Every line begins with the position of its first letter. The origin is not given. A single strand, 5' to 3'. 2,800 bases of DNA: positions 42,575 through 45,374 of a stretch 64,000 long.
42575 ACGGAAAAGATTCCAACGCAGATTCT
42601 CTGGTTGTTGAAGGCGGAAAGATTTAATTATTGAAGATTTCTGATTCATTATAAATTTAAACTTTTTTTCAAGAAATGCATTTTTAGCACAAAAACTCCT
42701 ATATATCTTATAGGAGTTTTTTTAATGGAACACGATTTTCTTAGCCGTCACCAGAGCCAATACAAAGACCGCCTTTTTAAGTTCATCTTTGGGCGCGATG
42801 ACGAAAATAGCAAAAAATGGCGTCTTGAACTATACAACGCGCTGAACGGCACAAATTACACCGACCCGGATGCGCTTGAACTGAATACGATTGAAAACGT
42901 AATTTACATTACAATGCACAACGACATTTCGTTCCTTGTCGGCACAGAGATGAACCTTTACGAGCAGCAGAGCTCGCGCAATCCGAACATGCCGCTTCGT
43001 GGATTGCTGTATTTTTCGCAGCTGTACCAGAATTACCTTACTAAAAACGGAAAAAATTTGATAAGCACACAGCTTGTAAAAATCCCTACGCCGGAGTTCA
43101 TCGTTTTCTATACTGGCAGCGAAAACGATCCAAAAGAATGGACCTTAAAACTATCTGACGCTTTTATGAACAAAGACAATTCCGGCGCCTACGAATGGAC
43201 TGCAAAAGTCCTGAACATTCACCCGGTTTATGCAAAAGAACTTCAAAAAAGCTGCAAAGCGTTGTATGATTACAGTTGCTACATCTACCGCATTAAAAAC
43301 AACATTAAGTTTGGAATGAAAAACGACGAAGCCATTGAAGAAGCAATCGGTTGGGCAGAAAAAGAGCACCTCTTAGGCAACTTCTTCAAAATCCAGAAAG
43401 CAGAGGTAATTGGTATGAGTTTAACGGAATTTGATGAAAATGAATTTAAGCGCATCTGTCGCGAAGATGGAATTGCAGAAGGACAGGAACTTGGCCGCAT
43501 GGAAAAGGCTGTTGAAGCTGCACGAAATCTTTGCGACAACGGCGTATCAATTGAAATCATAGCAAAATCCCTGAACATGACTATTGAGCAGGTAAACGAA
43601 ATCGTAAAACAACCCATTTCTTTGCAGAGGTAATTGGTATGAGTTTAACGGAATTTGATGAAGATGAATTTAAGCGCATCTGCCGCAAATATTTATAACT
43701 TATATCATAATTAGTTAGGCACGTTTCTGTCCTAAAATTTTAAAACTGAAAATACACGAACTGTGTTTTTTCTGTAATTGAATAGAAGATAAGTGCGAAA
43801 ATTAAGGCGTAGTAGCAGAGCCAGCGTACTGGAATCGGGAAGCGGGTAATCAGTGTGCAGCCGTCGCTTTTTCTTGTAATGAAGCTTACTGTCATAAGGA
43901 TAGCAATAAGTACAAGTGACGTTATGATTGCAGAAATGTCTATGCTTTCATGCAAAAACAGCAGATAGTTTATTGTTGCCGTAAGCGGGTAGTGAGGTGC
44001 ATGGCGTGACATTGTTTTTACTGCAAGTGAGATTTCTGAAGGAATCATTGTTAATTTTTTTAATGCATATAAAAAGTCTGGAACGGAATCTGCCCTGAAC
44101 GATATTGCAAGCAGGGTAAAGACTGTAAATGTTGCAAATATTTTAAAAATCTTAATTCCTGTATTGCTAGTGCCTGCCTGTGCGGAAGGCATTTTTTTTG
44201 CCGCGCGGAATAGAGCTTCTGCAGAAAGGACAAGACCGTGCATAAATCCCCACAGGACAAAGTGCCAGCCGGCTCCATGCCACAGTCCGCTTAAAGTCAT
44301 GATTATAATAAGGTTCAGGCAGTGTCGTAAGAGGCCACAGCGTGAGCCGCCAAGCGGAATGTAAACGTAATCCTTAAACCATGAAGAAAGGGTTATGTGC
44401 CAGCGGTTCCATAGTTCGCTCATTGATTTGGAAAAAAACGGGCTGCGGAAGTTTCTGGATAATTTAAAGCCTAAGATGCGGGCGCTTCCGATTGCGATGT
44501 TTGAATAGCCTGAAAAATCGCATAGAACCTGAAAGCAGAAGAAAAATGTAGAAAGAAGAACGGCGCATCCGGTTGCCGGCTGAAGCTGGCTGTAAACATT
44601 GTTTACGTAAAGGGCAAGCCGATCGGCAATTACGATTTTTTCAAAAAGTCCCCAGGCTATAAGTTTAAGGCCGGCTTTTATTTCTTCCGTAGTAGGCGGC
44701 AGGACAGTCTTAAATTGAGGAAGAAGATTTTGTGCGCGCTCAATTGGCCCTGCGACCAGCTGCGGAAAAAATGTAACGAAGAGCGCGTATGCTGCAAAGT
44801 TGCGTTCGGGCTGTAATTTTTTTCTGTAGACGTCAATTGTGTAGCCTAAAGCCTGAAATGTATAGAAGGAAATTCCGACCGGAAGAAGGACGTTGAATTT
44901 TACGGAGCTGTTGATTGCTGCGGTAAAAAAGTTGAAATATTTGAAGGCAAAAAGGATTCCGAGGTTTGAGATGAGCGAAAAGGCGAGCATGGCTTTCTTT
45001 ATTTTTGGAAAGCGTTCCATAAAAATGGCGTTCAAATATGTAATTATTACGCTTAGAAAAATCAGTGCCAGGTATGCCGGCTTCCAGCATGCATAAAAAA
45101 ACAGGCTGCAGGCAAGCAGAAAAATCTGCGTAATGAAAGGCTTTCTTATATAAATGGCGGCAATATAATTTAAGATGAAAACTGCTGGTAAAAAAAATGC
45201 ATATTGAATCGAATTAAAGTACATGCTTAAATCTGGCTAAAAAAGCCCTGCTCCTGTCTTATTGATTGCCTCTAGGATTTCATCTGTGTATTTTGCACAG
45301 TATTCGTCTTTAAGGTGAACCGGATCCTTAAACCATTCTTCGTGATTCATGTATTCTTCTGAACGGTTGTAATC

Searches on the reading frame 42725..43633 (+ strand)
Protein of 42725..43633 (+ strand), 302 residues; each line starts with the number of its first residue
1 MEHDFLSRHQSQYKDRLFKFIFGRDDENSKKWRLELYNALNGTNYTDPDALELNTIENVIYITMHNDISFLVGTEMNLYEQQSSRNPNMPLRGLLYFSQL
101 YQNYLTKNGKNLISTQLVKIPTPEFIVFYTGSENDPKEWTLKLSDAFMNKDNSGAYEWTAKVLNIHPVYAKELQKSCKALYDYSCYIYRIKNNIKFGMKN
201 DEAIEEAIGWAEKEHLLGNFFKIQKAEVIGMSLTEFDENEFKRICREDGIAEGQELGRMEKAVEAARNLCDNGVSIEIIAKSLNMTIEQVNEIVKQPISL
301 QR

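Call 48: search_protein_families(library=pfam, proteins=[window:42725-43633:+], max_evalue=1e-8)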
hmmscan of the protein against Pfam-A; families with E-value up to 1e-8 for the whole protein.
window:42725-43633:+ (302 aa): 0 families

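Call 75: search_protein_families(library=pfam, proteins=[window:42725-43633:+], max_evalue=0.001)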
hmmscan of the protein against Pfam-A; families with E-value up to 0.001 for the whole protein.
window:42725-43633:+ (302 aa): 0 families

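Call 90: search_protein_families(library=ncbifam, proteins=[window:42725-43633:+], max_evalue=0.001)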
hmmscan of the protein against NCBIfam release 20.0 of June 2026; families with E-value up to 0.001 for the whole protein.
window:42725-43633:+ (302 aa): 1 family
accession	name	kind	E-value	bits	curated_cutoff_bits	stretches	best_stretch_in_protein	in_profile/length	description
TIGR01784.1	T_den_put_tspse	subfamily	2.1e-07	31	52.1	1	15-293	3-273/273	Rpn family recombination-promoting nuclease/putative transposase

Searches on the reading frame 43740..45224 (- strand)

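Call 48: search_protein_families(library=pfam, proteins=[window:43740-45224:-], max_evalue=1e-8)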
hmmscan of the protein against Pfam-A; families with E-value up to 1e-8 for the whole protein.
window:43740-45224:- (494 aa): 1 family
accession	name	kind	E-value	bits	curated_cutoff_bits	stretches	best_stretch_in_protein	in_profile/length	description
PF03062.24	MBOAT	-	5.9e-28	98.6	27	1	142-357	80-316/337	MBOAT, membrane-bound O-acyltransferase family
